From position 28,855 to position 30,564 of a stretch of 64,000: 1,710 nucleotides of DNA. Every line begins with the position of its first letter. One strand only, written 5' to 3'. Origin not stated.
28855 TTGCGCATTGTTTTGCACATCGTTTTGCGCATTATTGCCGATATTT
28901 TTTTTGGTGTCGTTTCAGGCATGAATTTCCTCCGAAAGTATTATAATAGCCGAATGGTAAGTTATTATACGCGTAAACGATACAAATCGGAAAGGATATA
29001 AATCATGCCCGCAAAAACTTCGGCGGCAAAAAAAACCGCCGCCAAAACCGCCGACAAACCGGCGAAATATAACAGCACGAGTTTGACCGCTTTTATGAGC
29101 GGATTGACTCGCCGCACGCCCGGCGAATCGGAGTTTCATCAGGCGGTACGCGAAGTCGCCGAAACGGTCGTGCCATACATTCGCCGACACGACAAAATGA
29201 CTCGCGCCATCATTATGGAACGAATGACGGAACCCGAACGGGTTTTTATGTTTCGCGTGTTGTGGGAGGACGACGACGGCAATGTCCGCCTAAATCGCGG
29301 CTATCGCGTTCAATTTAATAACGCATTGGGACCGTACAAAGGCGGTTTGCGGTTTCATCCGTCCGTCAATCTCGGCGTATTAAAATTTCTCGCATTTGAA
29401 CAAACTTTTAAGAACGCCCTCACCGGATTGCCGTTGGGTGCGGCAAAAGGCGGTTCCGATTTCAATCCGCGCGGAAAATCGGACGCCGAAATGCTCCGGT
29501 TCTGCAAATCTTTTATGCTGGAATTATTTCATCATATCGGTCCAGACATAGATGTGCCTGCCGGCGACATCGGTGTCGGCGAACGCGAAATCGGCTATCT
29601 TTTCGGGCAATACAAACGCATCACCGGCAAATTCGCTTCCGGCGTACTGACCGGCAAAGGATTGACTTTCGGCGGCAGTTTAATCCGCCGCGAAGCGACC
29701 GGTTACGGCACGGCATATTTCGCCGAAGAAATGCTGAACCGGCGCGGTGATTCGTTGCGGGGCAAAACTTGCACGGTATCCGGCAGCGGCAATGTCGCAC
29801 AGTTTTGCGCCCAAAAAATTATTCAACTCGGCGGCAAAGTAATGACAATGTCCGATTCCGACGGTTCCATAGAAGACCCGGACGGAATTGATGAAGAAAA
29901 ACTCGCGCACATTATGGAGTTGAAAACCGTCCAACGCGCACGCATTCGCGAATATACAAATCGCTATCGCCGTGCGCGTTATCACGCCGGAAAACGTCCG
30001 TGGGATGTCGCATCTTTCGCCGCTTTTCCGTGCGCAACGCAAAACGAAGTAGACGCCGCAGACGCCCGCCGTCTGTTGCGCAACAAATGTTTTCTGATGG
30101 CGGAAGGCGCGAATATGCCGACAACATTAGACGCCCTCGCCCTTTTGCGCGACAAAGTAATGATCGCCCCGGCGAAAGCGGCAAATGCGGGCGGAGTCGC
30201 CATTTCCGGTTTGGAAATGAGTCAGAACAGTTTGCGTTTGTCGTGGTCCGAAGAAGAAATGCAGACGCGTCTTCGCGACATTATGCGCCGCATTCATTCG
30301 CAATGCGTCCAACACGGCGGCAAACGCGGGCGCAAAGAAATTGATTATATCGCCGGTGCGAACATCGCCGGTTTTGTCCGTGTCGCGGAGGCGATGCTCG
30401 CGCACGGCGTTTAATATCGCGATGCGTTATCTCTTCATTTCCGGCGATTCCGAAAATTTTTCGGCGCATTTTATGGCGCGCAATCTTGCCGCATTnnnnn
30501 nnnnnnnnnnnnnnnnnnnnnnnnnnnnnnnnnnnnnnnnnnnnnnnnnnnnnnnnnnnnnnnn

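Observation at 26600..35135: Inverted pair of about 1.3-kb paralogous genes flanking an 8.5-kb housekeeping segment, a potential invertible region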

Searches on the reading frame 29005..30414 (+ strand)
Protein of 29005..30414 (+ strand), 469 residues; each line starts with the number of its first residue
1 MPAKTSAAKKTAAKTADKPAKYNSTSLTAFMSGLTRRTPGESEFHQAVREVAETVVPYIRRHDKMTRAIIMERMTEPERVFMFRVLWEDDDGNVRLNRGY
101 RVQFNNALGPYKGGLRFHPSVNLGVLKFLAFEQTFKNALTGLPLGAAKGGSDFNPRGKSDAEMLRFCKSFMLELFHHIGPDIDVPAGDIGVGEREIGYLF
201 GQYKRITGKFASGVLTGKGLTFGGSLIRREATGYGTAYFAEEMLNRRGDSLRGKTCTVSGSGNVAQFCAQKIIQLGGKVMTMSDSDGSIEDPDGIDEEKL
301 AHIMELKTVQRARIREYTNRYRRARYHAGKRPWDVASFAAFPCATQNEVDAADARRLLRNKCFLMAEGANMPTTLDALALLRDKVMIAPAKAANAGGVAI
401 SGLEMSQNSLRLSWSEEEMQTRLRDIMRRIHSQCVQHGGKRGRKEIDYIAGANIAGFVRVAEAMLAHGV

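Call 12: search_protein_families(library=pfam, proteins=[window:29005-30414:+], max_evalue=0.001)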
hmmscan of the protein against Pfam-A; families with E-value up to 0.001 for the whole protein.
window:29005-30414:+ (469 aa): 2 families
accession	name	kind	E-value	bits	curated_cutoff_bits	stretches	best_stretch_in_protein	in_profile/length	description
PF00208.27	ELFV_dehydrog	-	3.2e-81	273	23.4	1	223-468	1-241/241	Glutamate/Leucine/Phenylalanine/Valine dehydrogenase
PF02812.23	ELFV_dehydrog_N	-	9.6e-52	174.5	25.3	1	77-204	1-128/129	Glu/Leu/Phe/Val dehydrogenase, dimerisation domain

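Call 27: find_encoding_contigs(protein=window:29005-30414:+, flank=10000, max_places=10)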
Protein window:29005-30414:+ (469 aa): 15 contigs read that carry it; 10 places shown.
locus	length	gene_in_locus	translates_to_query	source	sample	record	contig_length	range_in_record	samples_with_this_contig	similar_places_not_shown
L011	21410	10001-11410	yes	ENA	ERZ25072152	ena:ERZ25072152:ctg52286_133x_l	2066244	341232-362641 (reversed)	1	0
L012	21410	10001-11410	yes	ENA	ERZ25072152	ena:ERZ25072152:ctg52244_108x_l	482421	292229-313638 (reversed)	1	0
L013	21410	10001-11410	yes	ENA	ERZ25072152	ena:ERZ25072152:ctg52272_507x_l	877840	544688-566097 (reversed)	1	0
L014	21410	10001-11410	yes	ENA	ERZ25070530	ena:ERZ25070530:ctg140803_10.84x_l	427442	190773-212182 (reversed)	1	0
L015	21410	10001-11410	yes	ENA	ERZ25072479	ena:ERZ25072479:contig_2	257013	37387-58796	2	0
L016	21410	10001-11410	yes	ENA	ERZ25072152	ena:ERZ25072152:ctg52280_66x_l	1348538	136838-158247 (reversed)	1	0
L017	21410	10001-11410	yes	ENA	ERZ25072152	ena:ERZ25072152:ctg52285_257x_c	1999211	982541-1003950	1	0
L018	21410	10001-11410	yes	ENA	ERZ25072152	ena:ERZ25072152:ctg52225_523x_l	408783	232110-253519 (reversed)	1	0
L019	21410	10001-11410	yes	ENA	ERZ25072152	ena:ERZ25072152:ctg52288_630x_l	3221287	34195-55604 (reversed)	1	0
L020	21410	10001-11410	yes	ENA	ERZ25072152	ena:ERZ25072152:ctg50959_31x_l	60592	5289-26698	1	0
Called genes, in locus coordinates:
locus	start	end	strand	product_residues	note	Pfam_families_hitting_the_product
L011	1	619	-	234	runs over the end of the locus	PF11487:RestrictionSfiI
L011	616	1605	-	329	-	PF01555:N6_N4_Mtase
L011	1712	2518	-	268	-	PF01149:Fapy_DNA_glyco, PF06831:H2TH, PF06827:zf-FPG_IleRS (weak)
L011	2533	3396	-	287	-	PF08242:Methyltransf_12 (faint), PF17827:PrmC_N, PF05175:MTS, PF10294:Methyltransf_16, PF13847:Methyltransf_31, PF13649:Methyltransf_25 (weak)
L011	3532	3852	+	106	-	-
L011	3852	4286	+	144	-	-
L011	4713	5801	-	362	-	PF03462:PCRF, PF00472:RF-1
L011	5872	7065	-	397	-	-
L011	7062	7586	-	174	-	-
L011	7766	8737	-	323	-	PF05201:GlutR_N, PF01488:Shikimate_DH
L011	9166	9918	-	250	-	PF06764:DUF1223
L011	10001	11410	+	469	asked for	PF02812:ELFV_dehydrog_N, PF00208:ELFV_dehydrog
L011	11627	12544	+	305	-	PF02618:YceG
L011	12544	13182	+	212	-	PF13521:AAA_28 (weak), PF02223:Thymidylate_kin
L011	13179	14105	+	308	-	PF13177:DNA_pol3_delta2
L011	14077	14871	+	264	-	PF01026:TatD_DNase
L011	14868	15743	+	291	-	PF00483:NTP_transferase, PF12804:NTP_transf_3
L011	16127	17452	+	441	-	PF01555:N6_N4_Mtase, PF01844:HNH, PF14279:HNH_5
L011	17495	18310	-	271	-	PF00520:Ion_trans, PF08016:PKD_channel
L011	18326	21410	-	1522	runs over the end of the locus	PF00310:GATase_2, PF04898:Glu_syn_central, PF01645:Glu_synthase, PF01493:GXGXG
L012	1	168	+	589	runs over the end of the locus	PF02518:HATPase_c, PF13589:HATPase_c_3, PF01119:DNA_mis_repair, PF08676:MutL_C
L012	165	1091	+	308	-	PF01715:IPPT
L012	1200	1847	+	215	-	-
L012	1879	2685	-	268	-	PF01149:Fapy_DNA_glyco, PF06831:H2TH, PF06827:zf-FPG_IleRS (weak)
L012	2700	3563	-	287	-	PF06325:PrmA (faint), PF08242:Methyltransf_12 (faint), PF17827:PrmC_N, PF05175:MTS, PF10294:Methyltransf_16, PF13847:Methyltransf_31, PF13649:Methyltransf_25 (weak)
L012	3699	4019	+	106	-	-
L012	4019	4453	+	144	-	-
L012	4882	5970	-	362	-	PF03462:PCRF, PF00472:RF-1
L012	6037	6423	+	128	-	-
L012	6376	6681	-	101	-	-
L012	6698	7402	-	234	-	PF10544:T5orf172, PF13455:MUG113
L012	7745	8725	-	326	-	PF05201:GlutR_N, PF01488:Shikimate_DH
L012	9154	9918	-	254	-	PF06764:DUF1223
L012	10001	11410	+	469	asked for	PF02812:ELFV_dehydrog_N, PF00208:ELFV_dehydrog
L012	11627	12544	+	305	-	PF02618:YceG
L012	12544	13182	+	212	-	PF13521:AAA_28 (weak), PF02223:Thymidylate_kin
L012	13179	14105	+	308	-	PF13177:DNA_pol3_delta2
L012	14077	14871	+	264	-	PF01026:TatD_DNase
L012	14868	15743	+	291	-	PF00483:NTP_transferase, PF12804:NTP_transf_3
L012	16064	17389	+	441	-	PF01555:N6_N4_Mtase, PF01844:HNH, PF14279:HNH_5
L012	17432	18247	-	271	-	PF00520:Ion_trans, PF08016:PKD_channel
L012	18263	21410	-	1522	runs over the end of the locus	PF00310:GATase_2, PF04898:Glu_syn_central, PF01645:Glu_synthase, PF01493:GXGXG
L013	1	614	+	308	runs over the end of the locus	PF01715:IPPT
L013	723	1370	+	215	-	-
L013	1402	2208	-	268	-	PF01149:Fapy_DNA_glyco, PF06831:H2TH, PF06827:zf-FPG_IleRS (weak)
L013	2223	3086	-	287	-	PF08242:Methyltransf_12 (faint), PF17827:PrmC_N, PF05175:MTS, PF10294:Methyltransf_16, PF13847:Methyltransf_31, PF13649:Methyltransf_25 (weak)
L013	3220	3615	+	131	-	-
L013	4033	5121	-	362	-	PF03462:PCRF, PF00472:RF-1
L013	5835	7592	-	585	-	PF12323:HTH_OrfB_IS605, PF01385:OrfB_IS605 (weak), PF07282:Cas12f1-like_TNB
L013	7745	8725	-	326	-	PF05201:GlutR_N, PF01488:Shikimate_DH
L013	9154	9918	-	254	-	PF06764:DUF1223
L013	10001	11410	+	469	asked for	PF02812:ELFV_dehydrog_N, PF00208:ELFV_dehydrog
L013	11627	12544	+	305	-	PF02618:YceG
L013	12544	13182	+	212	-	PF13521:AAA_28 (weak), PF02223:Thymidylate_kin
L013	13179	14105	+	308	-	PF13177:DNA_pol3_delta2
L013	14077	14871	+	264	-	PF01026:TatD_DNase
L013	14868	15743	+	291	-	PF00483:NTP_transferase, PF12804:NTP_transf_3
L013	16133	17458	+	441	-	PF01555:N6_N4_Mtase, PF01844:HNH, PF14279:HNH_5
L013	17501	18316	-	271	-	PF00520:Ion_trans, PF08016:PKD_channel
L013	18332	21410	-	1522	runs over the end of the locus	PF00310:GATase_2, PF04898:Glu_syn_central, PF01645:Glu_synthase, PF01493:GXGXG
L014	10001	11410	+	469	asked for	PF02812:ELFV_dehydrog_N, PF00208:ELFV_dehydrog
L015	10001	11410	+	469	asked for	PF02812:ELFV_dehydrog_N, PF00208:ELFV_dehydrog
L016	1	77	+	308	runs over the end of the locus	PF01715:IPPT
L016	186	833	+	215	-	-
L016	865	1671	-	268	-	PF01149:Fapy_DNA_glyco, PF06831:H2TH, PF06827:zf-FPG_IleRS (weak)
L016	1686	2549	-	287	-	PF08242:Methyltransf_12 (faint), PF17827:PrmC_N, PF05175:MTS, PF10294:Methyltransf_16, PF13847:Methyltransf_31, PF13649:Methyltransf_25 (weak)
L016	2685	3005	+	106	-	-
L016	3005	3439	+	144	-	-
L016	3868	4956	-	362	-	PF03462:PCRF, PF00472:RF-1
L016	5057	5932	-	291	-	-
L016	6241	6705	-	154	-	-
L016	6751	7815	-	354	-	-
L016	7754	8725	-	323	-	PF03807:F420_oxidored (faint), PF05201:GlutR_N, PF01488:Shikimate_DH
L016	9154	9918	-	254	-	PF06764:DUF1223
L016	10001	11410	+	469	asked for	PF02812:ELFV_dehydrog_N, PF00208:ELFV_dehydrog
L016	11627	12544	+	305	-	PF02618:YceG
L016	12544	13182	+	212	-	PF13521:AAA_28 (weak), PF02223:Thymidylate_kin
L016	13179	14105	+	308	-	PF13177:DNA_pol3_delta2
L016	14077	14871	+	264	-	PF01026:TatD_DNase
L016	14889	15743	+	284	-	PF00483:NTP_transferase, PF12804:NTP_transf_3 (weak)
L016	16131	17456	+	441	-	PF01555:N6_N4_Mtase, PF01844:HNH, PF14279:HNH_5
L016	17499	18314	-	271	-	PF00520:Ion_trans, PF08016:PKD_channel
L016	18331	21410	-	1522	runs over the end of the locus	PF00310:GATase_2, PF04898:Glu_syn_central, PF01645:Glu_synthase, PF01493:GXGXG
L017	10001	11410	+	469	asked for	PF02812:ELFV_dehydrog_N, PF00208:ELFV_dehydrog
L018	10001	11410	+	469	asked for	PF02812:ELFV_dehydrog_N, PF00208:ELFV_dehydrog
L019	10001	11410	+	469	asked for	PF02812:ELFV_dehydrog_N, PF00208:ELFV_dehydrog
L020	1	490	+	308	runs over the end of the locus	PF01715:IPPT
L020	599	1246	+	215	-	-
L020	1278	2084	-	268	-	PF01149:Fapy_DNA_glyco, PF06831:H2TH, PF06827:zf-FPG_IleRS (weak)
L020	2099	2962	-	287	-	PF08242:Methyltransf_12 (faint), PF17827:PrmC_N, PF05175:MTS, PF10294:Methyltransf_16, PF13847:Methyltransf_31, PF13649:Methyltransf_25 (weak)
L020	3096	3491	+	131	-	-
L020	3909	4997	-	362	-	PF03462:PCRF, PF00472:RF-1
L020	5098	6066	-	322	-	-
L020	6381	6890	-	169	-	-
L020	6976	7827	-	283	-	-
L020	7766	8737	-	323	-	PF03807:F420_oxidored (faint), PF05201:GlutR_N, PF01488:Shikimate_DH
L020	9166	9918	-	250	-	PF06764:DUF1223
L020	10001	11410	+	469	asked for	PF02812:ELFV_dehydrog_N, PF00208:ELFV_dehydrog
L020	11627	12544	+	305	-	PF02618:YceG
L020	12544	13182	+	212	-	PF13521:AAA_28 (weak), PF02223:Thymidylate_kin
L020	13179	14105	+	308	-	PF13177:DNA_pol3_delta2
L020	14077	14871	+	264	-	PF01026:TatD_DNase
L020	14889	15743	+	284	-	PF00483:NTP_transferase, PF12804:NTP_transf_3 (weak)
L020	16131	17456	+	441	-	PF01555:N6_N4_Mtase, PF01844:HNH, PF14279:HNH_5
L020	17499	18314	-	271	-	PF00520:Ion_trans, PF08016:PKD_channel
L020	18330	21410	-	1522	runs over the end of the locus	PF00310:GATase_2, PF04898:Glu_syn_central, PF01645:Glu_synthase, PF01493:GXGXG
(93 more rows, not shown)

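Call 84: search_protein_families(library=pfam, proteins=[L011:5872-7065:-, L011:7062-7586:-, L012:6698-7402:-, L012:6376-6681:-, L013:5835-7592:-, L016:5057-5932:-, L016:6241-6705:-, L016:6751-7815:-, L020:5098-6066:-, L020:6976-7827:-], max_evalue=0.01)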
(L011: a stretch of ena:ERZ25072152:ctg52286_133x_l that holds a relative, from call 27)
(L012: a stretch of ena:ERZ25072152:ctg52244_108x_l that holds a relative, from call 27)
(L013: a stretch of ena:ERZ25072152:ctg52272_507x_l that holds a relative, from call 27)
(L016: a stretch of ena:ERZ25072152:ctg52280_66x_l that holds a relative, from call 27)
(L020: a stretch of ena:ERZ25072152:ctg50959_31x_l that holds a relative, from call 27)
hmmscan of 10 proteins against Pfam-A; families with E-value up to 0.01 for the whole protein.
L011:5872-7065:- (397 aa): 7 families
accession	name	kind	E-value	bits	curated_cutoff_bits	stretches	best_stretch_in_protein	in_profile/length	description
PF12796.13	Ank_2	-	1.2e-88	292.2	27.3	7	276-358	10-90/90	Ankyrin repeats (3 copies)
PF00023.36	Ank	-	8.2e-82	264.9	21.1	9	196-228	1-33/33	Ankyrin repeat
PF13637.12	Ank_4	-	8.6e-67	220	22.7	10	168-217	1-50/50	Ankyrin repeats (many copies)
PF13857.12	Ank_5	-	2.5e-56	187.5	27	8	183-235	1-54/56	Ankyrin repeats (many copies)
PF13606.12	Ank_3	-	3.2e-46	149.7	22.3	3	196-225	1-30/30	Ankyrin repeat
PF24521.3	Ank_KRIT1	-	3.3e-23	82.5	80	3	294-379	45-136/149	KRIT1 ankyrin-repeats domain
PF23745.1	ANK_LRRK2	-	8.5e-16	58.4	27.5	1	66-152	31-113/130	LRRK2 ANK repeat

L011:7062-7586:- (174 aa): 6 families
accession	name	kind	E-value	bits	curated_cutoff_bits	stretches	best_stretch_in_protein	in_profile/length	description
PF00023.36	Ank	-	1.9e-29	100.5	21.1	3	37-67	1-31/33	Ankyrin repeat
PF12796.13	Ank_2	-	7.5e-26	91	27.3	2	9-99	1-88/90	Ankyrin repeats (3 copies)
PF13637.12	Ank_4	-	8.8e-21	74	22.7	2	78-124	4-50/50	Ankyrin repeats (many copies)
PF13606.12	Ank_3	-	6.5e-19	66.2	22.3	3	103-132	1-30/30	Ankyrin repeat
PF13857.12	Ank_5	-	1.2e-18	67.4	27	3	90-141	1-53/56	Ankyrin repeats (many copies)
PF24521.3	Ank_KRIT1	-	1.1e-05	25.6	80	1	39-153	19-131/149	KRIT1 ankyrin-repeats domain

L012:6698-7402:- (234 aa): 3 families
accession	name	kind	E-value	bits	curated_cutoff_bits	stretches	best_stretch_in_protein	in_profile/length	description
PF10544.15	T5orf172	-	1.9e-11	44.8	20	1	5-105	1-98/101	T5orf172 domain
PF13455.12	MUG113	-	2.3e-11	44.5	22.3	1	31-105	2-71/73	Meiotically up-regulated gene 113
PF18755.6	RAMA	-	0.00016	22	35.2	1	151-224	31-104/107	Restriction Enzyme Adenine Methylase Associated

L012:6376-6681:- (101 aa): 0 families

L013:5835-7592:- (585 aa): 3 families
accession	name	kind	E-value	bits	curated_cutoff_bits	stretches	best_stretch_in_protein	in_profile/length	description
PF07282.18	Cas12f1-like_TNB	-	4e-19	69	26.3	1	455-521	1-60/60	Cas12f1-like, TNB domain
PF12323.14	HTH_OrfB_IS605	-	1.3e-14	53.9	21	1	4-47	1-45/47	Helix-turn-helix domain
PF01385.25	OrfB_IS605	-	1.2e-09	38.8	30.5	1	375-428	66-119/120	Probable transposase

L016:5057-5932:- (291 aa): 1 family
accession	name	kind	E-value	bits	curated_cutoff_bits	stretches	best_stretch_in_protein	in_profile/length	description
PF00226.36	DnaJ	-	0.00011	22.6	27.8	1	163-201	13-49/63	DnaJ domain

L016:6241-6705:- (154 aa): 0 families

L016:6751-7815:- (354 aa): 7 families
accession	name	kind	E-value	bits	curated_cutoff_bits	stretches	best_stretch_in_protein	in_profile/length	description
PF00023.36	Ank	-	1.2e-63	207.9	21.1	7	198-227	4-33/33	Ankyrin repeat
PF12796.13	Ank_2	-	1.7e-62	208.4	27.3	4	200-293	1-90/90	Ankyrin repeats (3 copies)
PF13637.12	Ank_4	-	1.7e-49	165.1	22.7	8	167-216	1-50/50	Ankyrin repeats (many copies)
PF13857.12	Ank_5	-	4.8e-36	122.8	27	7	182-233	1-53/56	Ankyrin repeats (many copies)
PF13606.12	Ank_3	-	5.7e-35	115.3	22.3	4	163-190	2-29/30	Ankyrin repeat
PF24521.3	Ank_KRIT1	-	3.9e-14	53.1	80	3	163-218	46-107/149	KRIT1 ankyrin-repeats domain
PF23745.1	ANK_LRRK2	-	5.7e-11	42.8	27.5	1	62-144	33-113/130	LRRK2 ANK repeat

L020:5098-6066:- (322 aa): 1 family
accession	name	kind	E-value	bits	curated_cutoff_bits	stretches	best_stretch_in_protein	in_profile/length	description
PF00226.36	DnaJ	-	0.00013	22.5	27.8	1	194-232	13-49/63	DnaJ domain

L020:6976-7827:- (283 aa): 7 families
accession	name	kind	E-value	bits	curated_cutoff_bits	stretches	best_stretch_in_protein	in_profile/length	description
PF00023.36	Ank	-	2.1e-56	185.1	21.1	5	224-254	1-31/33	Ankyrin repeat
PF12796.13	Ank_2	-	2.6e-54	182.2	27.3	3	64-154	1-88/90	Ankyrin repeats (3 copies)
PF13637.12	Ank_4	-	1.2e-47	159.3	22.7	6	64-113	1-50/50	Ankyrin repeats (many copies)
PF13857.12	Ank_5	-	1.8e-39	133.8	27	6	178-229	1-53/56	Ankyrin repeats (many copies)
PF13606.12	Ank_3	-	2.3e-38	125.7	22.3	5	92-120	1-29/30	Ankyrin repeat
PF24521.3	Ank_KRIT1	-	6.2e-15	55.6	80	2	59-120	17-74/149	KRIT1 ankyrin-repeats domain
PF23745.1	ANK_LRRK2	-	3.2e-08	33.9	27.5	0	62-118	33-89/130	LRRK2 ANK repeat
